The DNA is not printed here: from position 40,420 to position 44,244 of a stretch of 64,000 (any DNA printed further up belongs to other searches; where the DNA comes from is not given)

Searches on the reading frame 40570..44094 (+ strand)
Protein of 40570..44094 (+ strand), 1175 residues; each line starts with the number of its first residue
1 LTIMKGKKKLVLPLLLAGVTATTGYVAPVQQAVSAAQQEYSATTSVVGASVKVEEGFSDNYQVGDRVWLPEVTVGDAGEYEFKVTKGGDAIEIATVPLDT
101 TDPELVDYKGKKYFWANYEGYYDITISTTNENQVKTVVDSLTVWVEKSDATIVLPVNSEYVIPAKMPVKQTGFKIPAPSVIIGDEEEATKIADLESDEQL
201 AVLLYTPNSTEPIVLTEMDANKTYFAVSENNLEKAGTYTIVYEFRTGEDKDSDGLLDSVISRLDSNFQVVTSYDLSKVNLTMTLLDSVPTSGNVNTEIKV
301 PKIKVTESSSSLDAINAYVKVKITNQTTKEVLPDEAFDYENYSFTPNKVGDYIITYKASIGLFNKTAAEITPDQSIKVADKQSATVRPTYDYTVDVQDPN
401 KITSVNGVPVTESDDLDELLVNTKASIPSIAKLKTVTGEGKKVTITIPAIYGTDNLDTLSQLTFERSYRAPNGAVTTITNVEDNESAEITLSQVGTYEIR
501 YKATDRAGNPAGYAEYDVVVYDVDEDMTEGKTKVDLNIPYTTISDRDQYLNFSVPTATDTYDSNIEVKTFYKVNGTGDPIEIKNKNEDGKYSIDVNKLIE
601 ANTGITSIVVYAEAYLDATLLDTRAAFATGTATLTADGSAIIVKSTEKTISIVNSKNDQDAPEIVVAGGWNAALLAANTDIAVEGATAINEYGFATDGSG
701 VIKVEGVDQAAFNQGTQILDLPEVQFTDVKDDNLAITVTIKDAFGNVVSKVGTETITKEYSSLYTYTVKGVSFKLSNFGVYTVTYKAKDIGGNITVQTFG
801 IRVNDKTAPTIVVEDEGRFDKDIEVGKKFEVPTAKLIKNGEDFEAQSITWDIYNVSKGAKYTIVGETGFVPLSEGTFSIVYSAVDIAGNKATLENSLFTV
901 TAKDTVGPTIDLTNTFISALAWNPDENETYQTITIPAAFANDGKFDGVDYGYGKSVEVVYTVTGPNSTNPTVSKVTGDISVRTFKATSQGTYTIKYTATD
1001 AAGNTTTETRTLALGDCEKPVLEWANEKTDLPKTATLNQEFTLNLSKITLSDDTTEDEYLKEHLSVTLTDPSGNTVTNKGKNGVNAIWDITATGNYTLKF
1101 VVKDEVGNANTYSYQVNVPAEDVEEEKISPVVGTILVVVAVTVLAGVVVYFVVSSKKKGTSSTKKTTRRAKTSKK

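Call 72: search_protein_families(library=pfam, proteins=[window:40570-44094:+], max_evalue=0.001)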
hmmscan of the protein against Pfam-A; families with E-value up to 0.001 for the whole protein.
window:40570-44094:+ (1175 aa): 6 families
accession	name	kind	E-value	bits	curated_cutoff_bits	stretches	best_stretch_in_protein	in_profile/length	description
PF16403.11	Bact_surface_Ig-like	-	4.8e-13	49.4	27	1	987-1012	44-69/71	Bacterial surface protein, Ig-like domain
PF19077.6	Big_13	-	1.7e-10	41.7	27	1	955-1010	40-95/102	Bacterial Ig-like domain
PF15418.12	DUF4625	-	6.6e-05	23.6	27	0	987-1013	103-129/131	Domain of unknown function (DUF4625)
PF12245.14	Big_3_2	-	0.00014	22.5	23.3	0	853-895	70-115/122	Bacterial Ig-like domain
PF07790.16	Pilin_N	-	0.00025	22.3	25.2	0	1128-1164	3-39/78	Archaeal Type IV pilin, N-terminal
PF02494.22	HYR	-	0.00037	21.2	21.7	0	493-520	55-81/81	HYR domain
